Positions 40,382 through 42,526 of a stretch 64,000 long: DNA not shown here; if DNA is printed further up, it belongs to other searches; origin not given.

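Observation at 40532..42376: Secreted protein built from four tandem ~140-aa repeats of an unrecognised domain, next to an L,D-transpeptidase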

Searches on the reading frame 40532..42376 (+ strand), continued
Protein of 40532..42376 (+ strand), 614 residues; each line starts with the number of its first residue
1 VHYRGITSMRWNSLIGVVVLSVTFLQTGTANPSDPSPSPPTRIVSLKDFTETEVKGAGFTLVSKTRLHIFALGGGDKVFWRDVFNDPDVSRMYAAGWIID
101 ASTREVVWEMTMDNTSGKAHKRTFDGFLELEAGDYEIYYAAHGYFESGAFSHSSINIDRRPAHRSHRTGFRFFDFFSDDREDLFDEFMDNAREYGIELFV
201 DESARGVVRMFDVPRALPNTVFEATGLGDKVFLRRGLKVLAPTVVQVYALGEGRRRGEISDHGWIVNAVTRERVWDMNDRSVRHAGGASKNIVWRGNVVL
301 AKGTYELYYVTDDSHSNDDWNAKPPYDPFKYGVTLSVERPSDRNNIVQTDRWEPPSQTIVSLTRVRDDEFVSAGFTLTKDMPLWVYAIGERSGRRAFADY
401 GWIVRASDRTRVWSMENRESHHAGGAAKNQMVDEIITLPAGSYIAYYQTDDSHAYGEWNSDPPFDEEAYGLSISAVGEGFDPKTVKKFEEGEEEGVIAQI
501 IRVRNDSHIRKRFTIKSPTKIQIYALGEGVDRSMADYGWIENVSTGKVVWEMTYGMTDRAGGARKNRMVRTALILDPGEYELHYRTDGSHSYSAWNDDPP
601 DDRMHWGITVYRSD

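Call 32: fold_search(model_id=the predicted structure, library=pdb)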
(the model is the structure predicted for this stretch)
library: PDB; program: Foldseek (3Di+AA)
matches with E <= 10: 1205; with E <= 0.001: 10
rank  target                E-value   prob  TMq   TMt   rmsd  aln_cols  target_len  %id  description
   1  2qql_A                4.9e-05  0.80  0.14  0.14  26.7       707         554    8  Neuropilin-2 a1a2b1b2 Domains in Complex with a Semaphorin-Blocking Fab (released 2007-11-20)
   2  7sqc_1B               6.0e-05  1.00  0.24  0.11  12.5       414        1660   11  Ciliary C1 central pair apparatus isolated from Chlamydomonas reinhardtii (released 2022-04-13)
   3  9efg_A                9.5e-05  0.75  0.11  0.10  26.5       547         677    9  VIP3Cb1 Toxin structure (released 2025-06-18)
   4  7sqc_1A               1.1e-04  1.00  0.25  0.12  10.2       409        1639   12  Ciliary C1 central pair apparatus isolated from Chlamydomonas reinhardtii (released 2022-04-13)
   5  8zj4_A                1.2e-04  0.63  0.11  0.11  21.1       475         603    6  trypsinogen-EP-N619A (released 2025-05-21)
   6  8h3u_A                2.6e-04  0.75  0.11  0.12  23.5       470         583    6  Inhibitor-bound EP, polyA model (released 2022-11-23)
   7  7sqc_1C               3.4e-04  1.00  0.24  0.11  10.7       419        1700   12  Ciliary C1 central pair apparatus isolated from Chlamydomonas reinhardtii (released 2022-04-13)
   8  8ziy_A                5.3e-04  0.82  0.13  0.13  21.6       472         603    6  trypsinogen-EP-E574A (released 2025-05-21)
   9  7jfs                  8.4e-04  0.41  0.11  0.09  21.3       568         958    8  The structure of the CBM32-1, CBM32-2, and M60 catalytic domains from Clostridium perfringens ZmpB (released 2021-02-03)
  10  6f1c_C                8.8e-04  0.99  0.15  0.28  24.2       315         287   13  C1rC1s complex (released 2018-01-17)
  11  6f1h_C                1.0e-03  0.98  0.15  0.28  24.1       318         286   11  C1rC1s complex (released 2018-01-17)
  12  4zch_B                1.1e-03  0.72  0.15  0.20  21.7       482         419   10  Single-chain human APRIL-BAFF-BAFF Heterotrimer (released 2015-05-13)
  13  2ygl_B                1.7e-03  0.80  0.11  0.17  20.9       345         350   11  The X-ray crystal structure of tandem CBM51 modules of Sp3GH98, the family 98 glycoside hydrolase from Streptococcus p (released 2011-06-22)
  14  5x7o_A                1.7e-03  0.28  0.11  0.07  25.1       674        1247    9  Crystal structure of Paenibacillus sp. 598K alpha-1,6-glucosyltransferase (released 2017-07-26)
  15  9h99                  1.8e-03  0.20  0.11  0.08  27.4       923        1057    6  Native structure of the full-length pesticidal protein Cry1Ca18 at pH7, from crystals formed in vivo (released 2025-11-12)
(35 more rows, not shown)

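Call 37: find_related_loci(query=A1, collection=genome_contigs, flank=6000)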
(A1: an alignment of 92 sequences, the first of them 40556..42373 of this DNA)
Query A1 (606 aa) in genome_contigs; peptide patterns used: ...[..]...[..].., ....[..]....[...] (x = any residue, [..] = any of these).
476 stretches matched a pattern; 426 encode a relative of the query (tblastn E <= 1e-3); the best 80 are kept; 80 distinct loci.
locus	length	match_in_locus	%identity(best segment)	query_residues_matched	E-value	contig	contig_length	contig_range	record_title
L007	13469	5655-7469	87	1-606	0e+0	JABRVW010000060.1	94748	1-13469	MAG: Ignavibacterium sp. isolate MAG-04r c_000000000090, whole genome shotgun sequence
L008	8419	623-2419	64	8-604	0e+0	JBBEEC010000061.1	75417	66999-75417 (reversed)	MAG: Bacteroidota bacterium isolate LejiaF_53_86 Lejia_F_556_length_75417_cov_58, whole genome shotgun sequence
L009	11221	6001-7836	54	6-606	0e+0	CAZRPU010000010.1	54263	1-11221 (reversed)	MAG TPA_asm: uncultured Ignavibacteriaceae bacterium isolate SRP237561_co1_256 genome assembly, contig: NODE_803_length_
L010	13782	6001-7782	56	8-604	0e+0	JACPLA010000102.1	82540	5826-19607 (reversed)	MAG: Ignavibacteriales bacterium isolate NC_groundwater_509_Ag_S-0.1um_53_10 S35_SO-1_scaffold_448655, whole genome shot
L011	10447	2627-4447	54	6-604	0e+0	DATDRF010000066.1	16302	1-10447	MAG TPA_asm: Bacteroidota bacterium isolate SMAG_U7970 k141_1295382, whole genome shotgun sequence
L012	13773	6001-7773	53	6-604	0e+0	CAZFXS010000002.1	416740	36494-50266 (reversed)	MAG TPA_asm: uncultured Chlorobiaceae bacterium isolate SRP237561_co1_246 genome assembly, contig: NODE_5_length_416740_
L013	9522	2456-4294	50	4-604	0e+0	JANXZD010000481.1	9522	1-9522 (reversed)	MAG: Bacteroidetes bacterium isolate GL140_4_metabat_238_sub GL140_4_k141_2510262, whole genome shotgun sequence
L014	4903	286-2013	54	8-604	0e+0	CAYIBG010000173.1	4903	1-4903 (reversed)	MAG TPA_asm: uncultured Ignavibacteriaceae bacterium isolate ERP119705_co1_736 genome assembly, contig: NODE_30934_lengt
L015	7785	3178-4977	53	7-604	0e+0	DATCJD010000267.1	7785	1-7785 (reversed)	MAG TPA_asm: Bacteroidota bacterium isolate SMAG_U7876 k141_1694441, whole genome shotgun sequence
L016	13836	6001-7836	50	4-604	0e+0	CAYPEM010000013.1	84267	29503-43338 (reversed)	MAG TPA_asm: uncultured Chitinophagaceae bacterium isolate SRP292972_co2_148 genome assembly, contig: NODE_237_length_84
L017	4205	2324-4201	48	7-606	0e+0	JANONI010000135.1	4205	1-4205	MAG: Bacteroidota bacterium isolate VAR_43_metabat_429 VAR_43_k141_3153385, whole genome shotgun sequence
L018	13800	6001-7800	50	9-605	0e+0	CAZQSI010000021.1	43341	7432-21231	MAG TPA_asm: uncultured Chitinophagaceae bacterium isolate SRP237561_co1_86 genome assembly, contig: NODE_1187_length_43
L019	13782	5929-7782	50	5-604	0e+0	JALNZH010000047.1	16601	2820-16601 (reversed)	MAG: Bacteroidetes bacterium isolate SO_2017_GW3 bin 7 scaffold_1857_c1_OW296A_2017, whole genome shotgun sequence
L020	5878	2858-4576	53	33-606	0e+0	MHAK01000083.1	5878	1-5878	MAG: Ignavibacteria bacterium RIFCSPLOWO2_12_FULL_56_21 rifcsplowo2_12_scaffold_33240, whole genome shotgun sequence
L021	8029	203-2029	49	6-606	0e+0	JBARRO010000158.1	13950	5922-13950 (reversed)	MAG: Bacteroidota bacterium isolate MFD13499_ilm_asm_bin40 k127_160227, whole genome shotgun sequence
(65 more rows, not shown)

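Call 49: search_protein_families(library=pfam, proteins=[P0020], max_evalue=0.01)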
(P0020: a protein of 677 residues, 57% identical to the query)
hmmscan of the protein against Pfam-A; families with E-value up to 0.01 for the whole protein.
P0020 (677 aa): 0 families
